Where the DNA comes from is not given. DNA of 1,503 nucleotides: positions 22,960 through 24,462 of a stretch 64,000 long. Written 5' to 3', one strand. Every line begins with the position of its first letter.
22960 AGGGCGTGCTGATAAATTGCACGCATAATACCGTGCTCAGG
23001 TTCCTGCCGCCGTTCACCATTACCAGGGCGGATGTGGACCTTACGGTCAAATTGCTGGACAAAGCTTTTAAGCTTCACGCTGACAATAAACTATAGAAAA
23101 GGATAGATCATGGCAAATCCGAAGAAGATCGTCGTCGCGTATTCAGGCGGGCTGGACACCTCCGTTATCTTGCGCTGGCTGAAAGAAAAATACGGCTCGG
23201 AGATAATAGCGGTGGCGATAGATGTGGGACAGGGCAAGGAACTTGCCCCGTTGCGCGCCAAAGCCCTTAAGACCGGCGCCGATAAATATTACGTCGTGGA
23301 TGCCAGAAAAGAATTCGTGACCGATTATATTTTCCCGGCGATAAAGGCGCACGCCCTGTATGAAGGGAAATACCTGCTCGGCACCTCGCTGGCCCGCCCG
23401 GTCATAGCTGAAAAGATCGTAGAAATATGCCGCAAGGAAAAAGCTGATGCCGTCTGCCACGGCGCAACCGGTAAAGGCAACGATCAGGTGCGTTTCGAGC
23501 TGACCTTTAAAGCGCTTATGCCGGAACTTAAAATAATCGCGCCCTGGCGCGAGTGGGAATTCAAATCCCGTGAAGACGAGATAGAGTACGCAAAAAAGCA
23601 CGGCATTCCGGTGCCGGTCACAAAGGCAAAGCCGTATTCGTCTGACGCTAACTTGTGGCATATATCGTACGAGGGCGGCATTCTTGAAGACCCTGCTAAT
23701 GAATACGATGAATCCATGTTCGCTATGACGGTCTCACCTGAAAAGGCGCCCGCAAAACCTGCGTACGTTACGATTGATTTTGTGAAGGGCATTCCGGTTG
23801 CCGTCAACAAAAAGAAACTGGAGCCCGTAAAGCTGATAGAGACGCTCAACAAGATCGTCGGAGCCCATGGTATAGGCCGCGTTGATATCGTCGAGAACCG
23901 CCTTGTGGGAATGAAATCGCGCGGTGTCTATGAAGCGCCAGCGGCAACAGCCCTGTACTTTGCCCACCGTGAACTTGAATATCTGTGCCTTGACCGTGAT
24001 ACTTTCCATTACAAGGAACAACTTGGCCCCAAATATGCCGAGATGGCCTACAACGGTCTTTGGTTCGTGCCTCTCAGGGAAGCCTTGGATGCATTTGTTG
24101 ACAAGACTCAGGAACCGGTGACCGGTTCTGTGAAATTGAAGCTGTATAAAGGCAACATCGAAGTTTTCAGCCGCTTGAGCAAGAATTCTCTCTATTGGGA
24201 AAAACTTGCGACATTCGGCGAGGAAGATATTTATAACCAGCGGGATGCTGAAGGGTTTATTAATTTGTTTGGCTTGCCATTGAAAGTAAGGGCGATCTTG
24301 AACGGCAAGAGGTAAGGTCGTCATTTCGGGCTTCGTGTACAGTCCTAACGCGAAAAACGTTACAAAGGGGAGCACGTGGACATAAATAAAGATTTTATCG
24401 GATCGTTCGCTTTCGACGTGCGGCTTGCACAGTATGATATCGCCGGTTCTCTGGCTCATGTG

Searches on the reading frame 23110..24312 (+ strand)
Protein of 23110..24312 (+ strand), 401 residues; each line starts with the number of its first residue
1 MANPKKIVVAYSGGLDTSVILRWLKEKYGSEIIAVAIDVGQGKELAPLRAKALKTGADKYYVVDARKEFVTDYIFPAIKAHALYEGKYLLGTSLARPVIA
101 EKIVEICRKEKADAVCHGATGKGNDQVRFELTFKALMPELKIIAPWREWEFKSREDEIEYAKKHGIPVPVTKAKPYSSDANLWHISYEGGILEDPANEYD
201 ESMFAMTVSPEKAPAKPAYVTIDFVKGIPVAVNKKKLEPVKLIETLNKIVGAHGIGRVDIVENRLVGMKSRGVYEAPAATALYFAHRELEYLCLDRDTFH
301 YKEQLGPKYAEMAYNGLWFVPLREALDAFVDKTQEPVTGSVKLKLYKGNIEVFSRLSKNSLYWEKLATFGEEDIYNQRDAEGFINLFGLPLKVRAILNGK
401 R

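Call 68: find_homologous_proteins(query=window:23110-24312:+, max_evalue=1e-50)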
Query window:23110-24312:+ (401 aa): 8000 proteins with E <= 1e-50 among 8000 candidates; the best 120 are listed.
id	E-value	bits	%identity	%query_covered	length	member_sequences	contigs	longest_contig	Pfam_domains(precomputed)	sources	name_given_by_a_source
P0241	9.7e-268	906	100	100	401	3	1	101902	PF00764.26,PF20979.3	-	-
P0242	1.4e-217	741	81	100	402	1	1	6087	PF00764.26,PF20979.3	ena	-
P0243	2.8e-216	736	80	100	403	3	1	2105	PF00764.26,PF20979.3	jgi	jgi:argininosuccinate synthase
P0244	6.7e-216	735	80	100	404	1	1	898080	PF00764.26,PF20979.3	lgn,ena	-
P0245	1.1e-214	731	79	100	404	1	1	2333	PF00764.26,PF20979.3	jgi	jgi:argininosuccinate synthase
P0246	4.3e-214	729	79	99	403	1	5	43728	PF00764.26,PF20979.3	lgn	-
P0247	4.5e-214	729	81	99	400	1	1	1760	PF00764.26,PF20979.3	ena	-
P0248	1.4e-213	728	81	99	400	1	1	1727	PF00764.26,PF20979.3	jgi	-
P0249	1.9e-213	727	80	100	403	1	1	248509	PF00764.26,PF20979.3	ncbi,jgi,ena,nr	ncbi:MAG: argininosuccinate synthase [Endomicrobiales bacterium]|nr:argininosuccinate synthase [Endo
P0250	3.5e-213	726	78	100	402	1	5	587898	PF00764.26,PF20979.3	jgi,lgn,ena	-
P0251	5.3e-213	726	79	99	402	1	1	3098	PF00764.26,PF20979.3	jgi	jgi:argininosuccinate synthase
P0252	6.5e-213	725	78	99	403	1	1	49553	PF00764.26,PF20979.3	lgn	-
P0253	1.2e-212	724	80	100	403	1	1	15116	PF00764.26,PF20979.3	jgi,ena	-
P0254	4.7e-212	722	79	100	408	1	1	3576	PF00764.26,PF20979.3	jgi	jgi:argininosuccinate synthase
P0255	5.8e-212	722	78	100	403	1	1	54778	PF00764.26,PF20979.3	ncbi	-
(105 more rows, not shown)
